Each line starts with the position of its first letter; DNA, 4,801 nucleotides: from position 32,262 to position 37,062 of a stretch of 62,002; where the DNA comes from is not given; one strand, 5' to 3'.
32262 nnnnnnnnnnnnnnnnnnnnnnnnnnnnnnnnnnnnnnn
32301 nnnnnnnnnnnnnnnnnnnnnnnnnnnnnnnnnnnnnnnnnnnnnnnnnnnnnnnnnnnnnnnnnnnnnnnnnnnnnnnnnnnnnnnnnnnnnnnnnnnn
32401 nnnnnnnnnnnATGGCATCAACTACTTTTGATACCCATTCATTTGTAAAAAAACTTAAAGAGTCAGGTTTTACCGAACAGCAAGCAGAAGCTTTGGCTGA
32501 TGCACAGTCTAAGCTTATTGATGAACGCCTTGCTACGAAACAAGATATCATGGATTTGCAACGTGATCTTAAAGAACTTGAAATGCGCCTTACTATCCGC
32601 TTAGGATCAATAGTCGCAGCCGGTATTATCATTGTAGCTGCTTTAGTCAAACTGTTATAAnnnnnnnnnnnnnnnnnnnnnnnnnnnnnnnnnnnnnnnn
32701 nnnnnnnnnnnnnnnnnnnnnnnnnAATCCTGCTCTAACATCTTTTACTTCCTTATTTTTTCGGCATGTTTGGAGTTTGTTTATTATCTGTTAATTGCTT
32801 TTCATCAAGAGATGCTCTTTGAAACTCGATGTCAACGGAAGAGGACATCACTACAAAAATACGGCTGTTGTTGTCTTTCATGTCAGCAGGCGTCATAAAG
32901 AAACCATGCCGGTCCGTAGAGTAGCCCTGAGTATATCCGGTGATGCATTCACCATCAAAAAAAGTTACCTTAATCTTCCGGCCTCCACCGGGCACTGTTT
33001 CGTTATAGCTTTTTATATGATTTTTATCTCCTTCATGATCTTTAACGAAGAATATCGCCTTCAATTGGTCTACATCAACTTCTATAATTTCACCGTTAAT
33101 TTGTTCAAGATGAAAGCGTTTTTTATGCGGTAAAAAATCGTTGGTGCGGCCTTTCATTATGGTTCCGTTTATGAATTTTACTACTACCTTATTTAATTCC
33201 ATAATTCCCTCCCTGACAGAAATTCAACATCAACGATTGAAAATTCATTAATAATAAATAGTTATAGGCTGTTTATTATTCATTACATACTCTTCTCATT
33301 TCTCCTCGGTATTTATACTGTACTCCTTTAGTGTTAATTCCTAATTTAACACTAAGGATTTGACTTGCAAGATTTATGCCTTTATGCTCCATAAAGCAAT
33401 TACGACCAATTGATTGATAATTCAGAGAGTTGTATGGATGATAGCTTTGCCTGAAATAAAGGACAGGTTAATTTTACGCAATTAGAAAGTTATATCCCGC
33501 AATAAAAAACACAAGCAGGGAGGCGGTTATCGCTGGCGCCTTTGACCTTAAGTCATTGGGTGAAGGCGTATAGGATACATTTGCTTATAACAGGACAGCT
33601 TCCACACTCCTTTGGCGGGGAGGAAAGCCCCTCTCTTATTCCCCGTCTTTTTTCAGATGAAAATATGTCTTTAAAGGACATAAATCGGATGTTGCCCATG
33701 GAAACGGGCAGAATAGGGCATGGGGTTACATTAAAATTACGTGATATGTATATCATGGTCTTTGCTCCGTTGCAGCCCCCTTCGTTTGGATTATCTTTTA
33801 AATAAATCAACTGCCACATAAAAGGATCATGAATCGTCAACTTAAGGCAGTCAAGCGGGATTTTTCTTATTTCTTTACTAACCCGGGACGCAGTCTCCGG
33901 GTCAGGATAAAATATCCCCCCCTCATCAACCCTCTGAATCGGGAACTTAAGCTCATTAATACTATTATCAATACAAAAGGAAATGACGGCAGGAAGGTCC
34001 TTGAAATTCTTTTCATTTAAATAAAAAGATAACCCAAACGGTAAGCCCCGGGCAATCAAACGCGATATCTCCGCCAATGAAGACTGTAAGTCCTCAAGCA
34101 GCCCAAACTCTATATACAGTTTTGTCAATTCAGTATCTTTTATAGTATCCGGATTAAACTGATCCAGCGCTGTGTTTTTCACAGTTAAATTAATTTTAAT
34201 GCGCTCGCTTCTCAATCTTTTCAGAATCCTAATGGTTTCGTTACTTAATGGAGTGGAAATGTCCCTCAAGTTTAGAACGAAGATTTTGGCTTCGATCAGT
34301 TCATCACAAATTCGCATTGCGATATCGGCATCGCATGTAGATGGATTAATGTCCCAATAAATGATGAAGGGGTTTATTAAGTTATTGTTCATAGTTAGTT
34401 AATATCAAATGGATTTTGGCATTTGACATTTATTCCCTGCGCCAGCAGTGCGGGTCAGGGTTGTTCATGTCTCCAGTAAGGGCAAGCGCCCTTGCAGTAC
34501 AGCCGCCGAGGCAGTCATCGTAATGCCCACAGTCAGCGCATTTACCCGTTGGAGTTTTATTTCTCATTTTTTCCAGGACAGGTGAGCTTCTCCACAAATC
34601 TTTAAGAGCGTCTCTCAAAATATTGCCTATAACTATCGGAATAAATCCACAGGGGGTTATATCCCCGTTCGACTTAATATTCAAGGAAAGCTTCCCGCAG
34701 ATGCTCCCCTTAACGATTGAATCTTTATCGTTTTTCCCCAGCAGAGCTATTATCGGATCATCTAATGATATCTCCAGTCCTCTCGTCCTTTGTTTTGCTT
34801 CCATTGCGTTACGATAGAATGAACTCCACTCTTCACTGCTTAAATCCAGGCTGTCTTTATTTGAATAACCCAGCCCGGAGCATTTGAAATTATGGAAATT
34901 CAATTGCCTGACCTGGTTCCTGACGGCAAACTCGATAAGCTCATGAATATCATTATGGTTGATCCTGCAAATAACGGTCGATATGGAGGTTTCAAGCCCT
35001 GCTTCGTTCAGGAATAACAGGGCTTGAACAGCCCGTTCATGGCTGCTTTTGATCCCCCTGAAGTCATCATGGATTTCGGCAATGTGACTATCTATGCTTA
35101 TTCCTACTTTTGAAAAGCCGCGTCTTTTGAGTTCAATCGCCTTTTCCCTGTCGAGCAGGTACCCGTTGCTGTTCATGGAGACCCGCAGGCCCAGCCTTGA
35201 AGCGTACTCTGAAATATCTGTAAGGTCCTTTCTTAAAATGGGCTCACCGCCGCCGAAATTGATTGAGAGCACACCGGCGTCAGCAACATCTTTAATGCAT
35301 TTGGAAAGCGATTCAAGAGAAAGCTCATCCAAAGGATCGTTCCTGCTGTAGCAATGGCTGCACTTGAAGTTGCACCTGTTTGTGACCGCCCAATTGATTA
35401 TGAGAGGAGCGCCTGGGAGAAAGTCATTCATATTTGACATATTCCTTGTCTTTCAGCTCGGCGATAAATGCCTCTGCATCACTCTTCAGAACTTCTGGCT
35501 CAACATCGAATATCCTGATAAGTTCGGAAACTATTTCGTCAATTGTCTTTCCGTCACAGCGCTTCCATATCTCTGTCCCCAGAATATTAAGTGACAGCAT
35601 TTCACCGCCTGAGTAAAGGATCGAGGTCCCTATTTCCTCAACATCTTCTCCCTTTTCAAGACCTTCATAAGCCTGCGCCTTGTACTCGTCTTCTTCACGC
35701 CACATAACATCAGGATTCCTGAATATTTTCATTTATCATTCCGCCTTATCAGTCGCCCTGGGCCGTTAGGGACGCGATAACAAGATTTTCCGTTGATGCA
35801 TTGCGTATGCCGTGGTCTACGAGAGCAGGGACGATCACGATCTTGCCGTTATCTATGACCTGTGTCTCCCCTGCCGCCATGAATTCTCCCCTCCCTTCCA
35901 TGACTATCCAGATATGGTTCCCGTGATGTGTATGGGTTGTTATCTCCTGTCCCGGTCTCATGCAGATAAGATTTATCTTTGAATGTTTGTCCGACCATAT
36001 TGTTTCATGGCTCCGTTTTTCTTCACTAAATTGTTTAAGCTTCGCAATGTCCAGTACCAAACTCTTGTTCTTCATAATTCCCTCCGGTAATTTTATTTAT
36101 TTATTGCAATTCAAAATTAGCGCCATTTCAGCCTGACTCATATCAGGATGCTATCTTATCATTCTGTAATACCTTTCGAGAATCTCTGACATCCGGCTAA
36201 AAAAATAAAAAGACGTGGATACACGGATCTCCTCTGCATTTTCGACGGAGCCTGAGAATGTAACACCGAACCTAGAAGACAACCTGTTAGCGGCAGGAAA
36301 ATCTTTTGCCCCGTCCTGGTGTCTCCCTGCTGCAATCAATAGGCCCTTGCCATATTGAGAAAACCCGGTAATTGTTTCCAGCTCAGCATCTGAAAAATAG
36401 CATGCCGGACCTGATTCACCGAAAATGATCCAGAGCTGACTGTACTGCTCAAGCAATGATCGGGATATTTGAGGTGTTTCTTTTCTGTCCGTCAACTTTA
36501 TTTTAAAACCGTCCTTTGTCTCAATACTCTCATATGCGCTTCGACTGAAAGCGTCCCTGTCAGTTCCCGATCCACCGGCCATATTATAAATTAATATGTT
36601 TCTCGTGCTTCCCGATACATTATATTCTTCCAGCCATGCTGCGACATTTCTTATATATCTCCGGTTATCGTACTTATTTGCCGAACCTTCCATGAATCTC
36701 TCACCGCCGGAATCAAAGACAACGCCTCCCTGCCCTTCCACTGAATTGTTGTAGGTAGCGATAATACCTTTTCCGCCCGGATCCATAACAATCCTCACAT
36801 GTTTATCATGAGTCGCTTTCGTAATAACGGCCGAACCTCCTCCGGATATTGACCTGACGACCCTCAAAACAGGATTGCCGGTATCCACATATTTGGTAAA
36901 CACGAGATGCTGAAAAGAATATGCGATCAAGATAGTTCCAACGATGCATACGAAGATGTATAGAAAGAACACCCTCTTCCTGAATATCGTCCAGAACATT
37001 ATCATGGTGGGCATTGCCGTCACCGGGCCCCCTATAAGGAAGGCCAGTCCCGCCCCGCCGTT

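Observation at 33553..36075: Orphan peptide-maturase cassette: cupin, PqqD-like RRE, radical SAM/SPASM enzyme and a SPASM protein that has lost the radical SAM motif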

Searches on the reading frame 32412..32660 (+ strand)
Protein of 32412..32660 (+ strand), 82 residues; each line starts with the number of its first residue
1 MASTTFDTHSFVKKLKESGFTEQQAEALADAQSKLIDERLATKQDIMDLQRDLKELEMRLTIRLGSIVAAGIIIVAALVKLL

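Call 24: search_protein_families(library=pfam, proteins=[window:32412-32660:+], max_evalue=0.01)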
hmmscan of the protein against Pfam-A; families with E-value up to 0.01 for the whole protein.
window:32412-32660:+ (82 aa): 1 family
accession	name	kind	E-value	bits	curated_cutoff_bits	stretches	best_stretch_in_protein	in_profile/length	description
PF07798.16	CCDC90-like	-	1.1e-09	38.8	33.5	1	6-60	1-55/175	Coiled-coil domain-containing protein 90-like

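Call 25: search_protein_families(library=ncbifam, proteins=[window:32412-32660:+], max_evalue=0.01)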
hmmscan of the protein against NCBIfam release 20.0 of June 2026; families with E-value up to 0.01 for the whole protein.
window:32412-32660:+ (82 aa): 0 families

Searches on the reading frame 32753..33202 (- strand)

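Call 3: search_protein_families(library=ncbifam, proteins=[window:32753-33202:-], max_evalue=0.01)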
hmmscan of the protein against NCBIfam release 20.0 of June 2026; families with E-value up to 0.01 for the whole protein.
window:32753-33202:- (149 aa): 0 families

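Call 4: search_protein_families(library=pfam, proteins=[window:32753-33202:-], max_evalue=0.01)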
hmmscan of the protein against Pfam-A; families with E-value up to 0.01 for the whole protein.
window:32753-33202:- (149 aa): 1 family
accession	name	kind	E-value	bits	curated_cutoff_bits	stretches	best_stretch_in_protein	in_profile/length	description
PF22478.1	DUF6982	-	7.1e-27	94.5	24.5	1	4-121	3-126/134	Family of unknown function (DUF6982)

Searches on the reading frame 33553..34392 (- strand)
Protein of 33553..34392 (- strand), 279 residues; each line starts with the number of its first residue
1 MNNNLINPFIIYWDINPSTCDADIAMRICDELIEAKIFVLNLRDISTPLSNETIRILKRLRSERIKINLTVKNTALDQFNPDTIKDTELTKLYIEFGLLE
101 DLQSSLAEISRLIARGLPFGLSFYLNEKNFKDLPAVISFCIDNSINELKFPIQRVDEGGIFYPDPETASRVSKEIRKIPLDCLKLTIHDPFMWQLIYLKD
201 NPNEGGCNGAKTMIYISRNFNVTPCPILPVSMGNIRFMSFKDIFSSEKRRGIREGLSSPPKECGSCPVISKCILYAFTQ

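Call 3: search_protein_families(library=ncbifam, proteins=[window:33553-34392:-], max_evalue=0.01)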
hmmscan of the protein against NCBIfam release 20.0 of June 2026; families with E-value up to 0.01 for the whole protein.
window:33553-34392:- (279 aa): 6 families
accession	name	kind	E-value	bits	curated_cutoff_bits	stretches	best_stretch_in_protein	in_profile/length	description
TIGR04304.1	GeoRSP_SPASM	equivalog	1.8e-53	181.6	300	1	5-272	2-270/293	GeoRSP system SPASM domain protein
TIGR04545.1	rSAM_ahbD_hemeb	equivalog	3.4e-06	26.8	500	1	206-269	248-311/339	heme b synthase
TIGR04051.1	rSAM_NirJ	equivalog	0.0002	20.5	515.45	1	25-148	37-171/354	heme d1 biosynthesis radical SAM protein NirJ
TIGR04053.2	TIGR04053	equivalog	0.00032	20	395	1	206-266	275-335/366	TIGR04053 family radical SAM/SPASM domain-containing protein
TIGR04085.1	rSAM_more_4Fe4S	domain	0.00069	20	27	1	207-272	1-70/93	SPASM domain-containing protein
TIGR04303.1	GeoRSP_rSAM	equivalog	0.0024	17.5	400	1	183-272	214-302/325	GeoRSP system radical SAM/SPASM protein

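Call 4: search_protein_families(library=pfam, proteins=[window:33553-34392:-], max_evalue=0.01)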
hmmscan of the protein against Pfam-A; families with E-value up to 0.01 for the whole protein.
window:33553-34392:- (279 aa): 1 family
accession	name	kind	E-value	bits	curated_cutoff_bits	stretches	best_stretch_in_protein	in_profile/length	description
PF13186.11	SPASM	-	1.2e-07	32.3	21.5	1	207-267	1-67/67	Iron-sulfur cluster-binding domain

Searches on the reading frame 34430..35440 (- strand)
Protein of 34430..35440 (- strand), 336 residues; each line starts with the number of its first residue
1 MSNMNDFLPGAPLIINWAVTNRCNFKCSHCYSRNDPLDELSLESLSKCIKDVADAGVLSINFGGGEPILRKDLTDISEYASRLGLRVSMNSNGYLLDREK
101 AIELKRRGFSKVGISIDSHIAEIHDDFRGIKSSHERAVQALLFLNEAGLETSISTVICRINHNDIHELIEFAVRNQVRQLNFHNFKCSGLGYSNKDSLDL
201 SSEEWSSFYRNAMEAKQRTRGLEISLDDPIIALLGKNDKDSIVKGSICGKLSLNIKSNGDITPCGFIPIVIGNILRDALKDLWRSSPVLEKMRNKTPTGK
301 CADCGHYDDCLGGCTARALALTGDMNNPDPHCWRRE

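Call 3: search_protein_families(library=ncbifam, proteins=[window:34430-35440:-], max_evalue=0.01)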
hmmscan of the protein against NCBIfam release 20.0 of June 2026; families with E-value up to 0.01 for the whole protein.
window:34430-35440:- (336 aa): 80 families (the best 25 are shown)
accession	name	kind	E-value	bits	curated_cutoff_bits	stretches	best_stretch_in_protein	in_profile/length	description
TIGR04303.1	GeoRSP_rSAM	equivalog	2.2e-173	576.3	400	1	11-333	3-325/325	GeoRSP system radical SAM/SPASM protein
TIGR04055.1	rSAM_NirJ2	equivalog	6.4e-57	193.5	500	1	14-333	1-323/326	putative heme d1 biosynthesis radical SAM protein NirJ2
TIGR04545.1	rSAM_ahbD_hemeb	equivalog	3.4e-55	187.8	500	2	14-194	1-182/339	heme b synthase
TIGR04053.2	TIGR04053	equivalog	7.3e-51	173.5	395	2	11-180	6-181/366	TIGR04053 family radical SAM/SPASM domain-containing protein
TIGR04347.1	pseudo_SAM_Halo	equivalog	6.4e-49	167.2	525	2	14-210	39-236/390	TIGR04347 family pseudo-SAM/SPASM protein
TIGR03962.1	mycofact_rSAM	equivalog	3.6e-46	157.9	265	1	11-333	10-332/339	mycofactocin radical SAM maturase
TIGR04546.1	rSAM_ahbC_deAc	equivalog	1.2e-45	155.9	650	2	14-204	40-231/390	12,18-didecarboxysiroheme deacetylase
TIGR04051.1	rSAM_NirJ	equivalog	1.3e-44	152.6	515.45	2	14-197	4-188/354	heme d1 biosynthesis radical SAM protein NirJ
TIGR04054.1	rSAM_NirJ1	equivalog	1.1e-43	149.4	650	2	10-209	33-233/387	putative heme d1 biosynthesis radical SAM protein NirJ1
TIGR02109.1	PQQ_syn_pqqE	equivalog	1.9e-41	142.2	381.35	1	10-334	4-332/358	pyrroloquinoline quinone biosynthesis protein PqqE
NF045574.1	sacti_mat_StsB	exception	6.8e-38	130.7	625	1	15-331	98-412/466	StsB family radical SAM/SPASM domain sactipeptide maturase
TIGR04250.1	SCM_rSAM_ScmE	equivalog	2.5e-36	125.3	400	2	15-213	5-207/358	SynChlorMet cassette radical SAM/SPASM protein ScmE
NF050035.1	rSAM_WgK_link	exception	2.1e-35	122.4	650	2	11-218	7-215/367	radical SAM/SPASM peptide maturase WgkB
TIGR04340.1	rSAM_ACGX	hypoth_equivalog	6.7e-35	120.9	400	1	15-334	5-339/341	radical SAM/SPASM domain protein, ACGX system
TIGR04251.1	SCM_rSAM_ScmF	equivalog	1.2e-32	113.6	400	1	16-332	7-339/353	SynChlorMet cassette radical SAM/SPASM protein ScmF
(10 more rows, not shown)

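Call 4: search_protein_families(library=pfam, proteins=[window:34430-35440:-], max_evalue=0.01)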
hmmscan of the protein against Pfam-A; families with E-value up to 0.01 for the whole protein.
window:34430-35440:- (336 aa): 3 families
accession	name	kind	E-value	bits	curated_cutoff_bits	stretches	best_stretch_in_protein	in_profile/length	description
PF04055.27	Radical_SAM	-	2.4e-26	93.3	29.5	1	19-172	3-166/166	Radical SAM superfamily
PF13186.11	SPASM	-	4.2e-10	40.2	21.5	1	249-304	4-66/67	Iron-sulfur cluster-binding domain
PF13353.11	Fer4_12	-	0.0013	19.4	22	1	21-101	13-99/137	4Fe-4S single cluster domain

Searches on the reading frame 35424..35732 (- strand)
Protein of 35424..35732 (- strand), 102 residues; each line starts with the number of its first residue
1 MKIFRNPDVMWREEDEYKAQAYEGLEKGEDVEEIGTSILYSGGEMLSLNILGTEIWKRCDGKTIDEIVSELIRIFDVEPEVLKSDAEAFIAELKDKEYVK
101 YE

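Call 3: search_protein_families(library=ncbifam, proteins=[window:35424-35732:-], max_evalue=0.01)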
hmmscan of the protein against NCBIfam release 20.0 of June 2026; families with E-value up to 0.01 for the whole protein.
window:35424-35732:- (102 aa): 6 families
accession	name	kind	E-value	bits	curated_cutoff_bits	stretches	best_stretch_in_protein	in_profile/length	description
TIGR04302.1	geo_PqqD_fam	equivalog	1.1e-43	147.8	100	1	2-101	3-102/102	GeoRSP system PqqD family peptide chaperone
TIGR03859.1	PQQ_PqqD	equivalog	2.8e-08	33.5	46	1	38-99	19-80/81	pyrroloquinoline quinone biosynthesis peptide chaperone PqqD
TIGR04248.1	SCM_PqqD_rel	equivalog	8.3e-08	32.3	100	1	42-100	23-82/84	SynChlorMet cassette protein ScmD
NF033536.1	lasso_PqqD_Bac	exception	2.2e-05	24.5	80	1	44-100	30-87/88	lasso peptide biosynthesis PqqD family chaperone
NF002535.0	PRK02079.1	equivalog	2.8e-05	23.8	101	1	37-101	28-91/92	pyrroloquinoline quinone biosynthesis peptide chaperone PqqD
NF033530.1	lasso_PqqD_Strm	exception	0.00041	20.5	70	1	43-96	21-75/78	lasso peptide biosynthesis PqqD family chaperone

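Call 4: search_protein_families(library=pfam, proteins=[window:35424-35732:-], max_evalue=0.01)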
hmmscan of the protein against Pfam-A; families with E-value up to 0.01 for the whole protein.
window:35424-35732:- (102 aa): 1 family
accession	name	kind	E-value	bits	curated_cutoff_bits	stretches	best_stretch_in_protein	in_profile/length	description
PF05402.18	PqqD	-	2.7e-17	63.3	23.4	1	42-98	9-66/67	Coenzyme PQQ synthesis protein D (PqqD)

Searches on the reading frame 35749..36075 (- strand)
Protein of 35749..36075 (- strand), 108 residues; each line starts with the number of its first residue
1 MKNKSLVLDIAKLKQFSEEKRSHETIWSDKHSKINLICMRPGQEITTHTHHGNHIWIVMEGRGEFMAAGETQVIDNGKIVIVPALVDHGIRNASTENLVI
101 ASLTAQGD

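Call 3: search_protein_families(library=ncbifam, proteins=[window:35749-36075:-], max_evalue=0.01)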
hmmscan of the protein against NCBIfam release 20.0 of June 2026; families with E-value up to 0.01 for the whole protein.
window:35749-36075:- (108 aa): 5 families
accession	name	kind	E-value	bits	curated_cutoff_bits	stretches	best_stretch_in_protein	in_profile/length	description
TIGR01479.1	GMP_PMI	equivalog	5.9e-06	25.3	372.95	1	23-98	366-442/467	mannose-1-phosphate guanylyltransferase/mannose-6-phosphate isomerase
TIGR02451.1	anti_sig_ChrR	subfamily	6.7e-05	22.8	124.5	1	28-105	124-198/216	ChrR family anti-sigma-E factor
TIGR02272.1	gentisate_1_2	equivalog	0.0015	17.6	442.1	1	39-99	89-150/336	gentisate 1,2-dioxygenase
NF049940.1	MandnitrLy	equivalog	0.0026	17.6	140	1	31-90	34-94/130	(R)-mandelonitrile lyase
NF051881.1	StressantisigmaChrR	equivalog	0.0045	16.6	300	1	29-97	118-182/209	cadmium/peroxide/UV radiation responsive anti-sigma factor ChrR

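Call 4: search_protein_families(library=pfam, proteins=[window:35749-36075:-], max_evalue=0.01)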
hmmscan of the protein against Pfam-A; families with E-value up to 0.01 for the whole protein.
window:35749-36075:- (108 aa): 6 families
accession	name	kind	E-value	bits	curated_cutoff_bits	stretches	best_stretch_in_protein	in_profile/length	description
PF07883.17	Cupin_2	-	6.4e-14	51.9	27.2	1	36-100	2-66/70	Cupin domain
PF02311.25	AraC_binding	-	1.2e-06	28.7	21.1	1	41-104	12-75/135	AraC-like ligand binding domain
PF01050.24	MannoseP_isomer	-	1.4e-05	25.7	23.6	1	23-98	19-95/116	Mannose-6-phosphate isomerase C-terminal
PF00190.28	Cupin_1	-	0.00012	22.1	22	1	35-106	36-116/151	Cupin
PF02041.22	Auxin_BP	-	0.0026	17.9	21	1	2-73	7-84/167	Auxin binding protein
PF12973.13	Cupin_7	-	0.0063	16.7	27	1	35-89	36-86/105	ChrR Cupin-like domain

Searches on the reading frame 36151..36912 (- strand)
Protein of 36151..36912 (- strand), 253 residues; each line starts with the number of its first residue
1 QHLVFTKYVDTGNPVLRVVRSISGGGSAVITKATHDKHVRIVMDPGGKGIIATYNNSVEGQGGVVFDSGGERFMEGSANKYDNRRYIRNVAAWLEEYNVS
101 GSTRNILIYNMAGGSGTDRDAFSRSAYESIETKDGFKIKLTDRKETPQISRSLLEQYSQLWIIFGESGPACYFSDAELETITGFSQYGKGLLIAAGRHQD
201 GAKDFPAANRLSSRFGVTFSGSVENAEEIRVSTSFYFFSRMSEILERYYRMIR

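Call 78: find_homologous_proteins(query=window:36151-36912:-, max_evalue=0.00001)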
Query window:36151-36912:- (253 aa): 18 proteins with E <= 0.00001 among 486 candidates.
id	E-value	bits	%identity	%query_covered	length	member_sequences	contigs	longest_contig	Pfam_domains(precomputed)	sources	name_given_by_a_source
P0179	8.3e-126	436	80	99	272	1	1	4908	-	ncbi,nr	ncbi:MAG: permease, partial [Nitrospirae bacterium]|nr:permease [Nitrospirota bacterium]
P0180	2.3e-81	291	55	100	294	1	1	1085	-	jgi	jgi:hypothetical protein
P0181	3.5e-79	284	56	98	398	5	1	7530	PF23355.2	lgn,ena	-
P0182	3.7e-75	271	55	100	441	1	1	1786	PF03773.20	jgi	-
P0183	1.4e-72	262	51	100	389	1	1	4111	PF03773.20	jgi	jgi:hypothetical protein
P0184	2.4e-71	258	50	100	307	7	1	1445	-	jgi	jgi:hypothetical protein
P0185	2.1e-69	252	50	100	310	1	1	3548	-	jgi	jgi:hypothetical protein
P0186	1.0e-68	250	49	100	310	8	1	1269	-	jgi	jgi:hypothetical protein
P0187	3.3e-68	248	50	100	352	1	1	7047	PF03773.20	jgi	jgi:hypothetical protein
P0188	3.9e-68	248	48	100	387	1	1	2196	PF03773.20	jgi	jgi:hypothetical protein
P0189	9.5e-64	233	47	100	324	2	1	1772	PF03773.20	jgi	jgi:hypothetical protein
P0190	1.5e-63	233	48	97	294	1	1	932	-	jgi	jgi:hypothetical protein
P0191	5.2e-59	218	46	91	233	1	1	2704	-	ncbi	-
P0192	2.3e-51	193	48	83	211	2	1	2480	-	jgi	jgi:hypothetical protein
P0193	1.8e-45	173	40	100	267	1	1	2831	-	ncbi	ncbi:MAG TPA: permease, partial [Geobacteraceae bacterium]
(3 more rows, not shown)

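Call 89: predict_structure(alignment_id=A4)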
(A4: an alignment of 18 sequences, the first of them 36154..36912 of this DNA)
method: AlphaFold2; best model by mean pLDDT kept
length: 253 residues; sequences in the alignment: 18
mean_pLDDT: 78.6   pTM: 0.82
mean pLDDT of the five models: 78.6, 78.6, 77.6, 76.3, 65.8
residues with pLDDT >= 90: 83; 70-90: 106; 50-70: 38; < 50: 26
segments of 3 or more residues with pLDDT < 50: 1-5, 114-120, 200-202, 234-243
pLDDT, mean of each block of 10 residues (from residue 1): 54 86 83 90 87 87 89 67 89 89 88 52 67 87 88 94 72 89 91 75 71 92 79 52 57 58
secondary structure, 60 per line:
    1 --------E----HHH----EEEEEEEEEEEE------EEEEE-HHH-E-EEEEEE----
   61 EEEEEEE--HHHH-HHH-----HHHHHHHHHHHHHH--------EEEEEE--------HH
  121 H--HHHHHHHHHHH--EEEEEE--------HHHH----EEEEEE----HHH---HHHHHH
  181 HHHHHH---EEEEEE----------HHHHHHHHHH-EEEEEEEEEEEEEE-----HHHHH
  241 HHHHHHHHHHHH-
elements in order: E21-32 E39-43 E51-56 E61-67 H70-73 H83-96 E105-110 H124-134 E137-142 H151-154 E159-164 H175-186 E190-195 H206-215 E217-230 H236-252

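Call 91: fold_search(model_id=the predicted structure, library=pdb)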
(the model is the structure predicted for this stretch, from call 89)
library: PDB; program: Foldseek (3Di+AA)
matches with E <= 10: 1325; with E <= 0.001: 5
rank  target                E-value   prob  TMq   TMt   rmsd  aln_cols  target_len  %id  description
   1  7jtv_B                1.6e-06  1.00  0.51  0.17   4.8       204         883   14  Structure of IMPa from Pseudomonas aeruginosa in complex with an O-glycopeptide (released 2020-12-16)
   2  7jtv_A                3.1e-06  1.00  0.47  0.16   5.7       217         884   12  Structure of IMPa from Pseudomonas aeruginosa in complex with an O-glycopeptide (released 2020-12-16)
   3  5kdv                  5.4e-06  1.00  0.51  0.17   5.0       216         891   12  IMPa metallopeptidase from Pseudomonas aeruginosa (released 2017-01-11)
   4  5kdw_A                6.5e-06  1.00  0.51  0.17   5.3       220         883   13  IMPa metallopeptidase from Pseudomonas aeruginosa (released 2017-01-11)
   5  5kdx_A                1.4e-05  1.00  0.53  0.18   6.6       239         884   12  IMPa metallopeptidase in complex with T-antigen (released 2017-01-11)
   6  3k0a_E                4.4e-03  0.94  0.27  0.16   5.9       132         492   17  Crystal structure of the phosphorylation-site mutant S431A of the KaiC circadian clock protein (released 2010-03-31)
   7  7dy1_A                4.7e-03  0.94  0.29  0.19   6.0       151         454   17  Crystal Structure of Cyanobacterial Circadian Clock Protein KaiC (released 2022-05-18)
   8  1tf7_A                6.4e-03  0.94  0.31  0.18   5.3       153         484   18  Crystal Structure of Circadian Clock Protein KaiC (released 2004-08-24)
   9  2vye_B                6.4e-03  0.57  0.21  0.15   9.2       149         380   15  Crystal Structure of the DnaC-ssDNA complex (released 2008-12-30)
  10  7dy2_I                8.7e-03  0.93  0.30  0.18   5.8       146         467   18  Crystal Structure of Cyanobacterial Circadian Clock Protein KaiC (released 2022-04-27)
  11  4dug_D                9.9e-03  0.91  0.30  0.17   6.0       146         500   18  Crystal Structure of Circadian Clock Protein KaiC E318A Mutant (released 2012-03-14)
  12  7v3x_F                1.1e-02  0.80  0.29  0.18   5.9       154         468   17  Crystal Structure of Cyanobacterial Circadian Clock Protein KaiC (released 2022-04-27)
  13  3k0f_C                1.3e-02  0.92  0.32  0.19   5.0       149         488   18  Crystal structure of the phosphorylation-site double mutant T426A/T432A of the KaiC circadian clock protein (released 2010-03-31)
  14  7v3x_A                1.3e-02  0.90  0.31  0.19   5.3       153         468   18  Crystal Structure of Cyanobacterial Circadian Clock Protein KaiC (released 2022-04-27)
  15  2y42_A                1.4e-02  0.51  0.27  0.21   9.8       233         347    8  Structure of Isopropylmalate dehydrogenase from Thermus thermophilus - complex with NADH and Mn (released 2011-01-19)
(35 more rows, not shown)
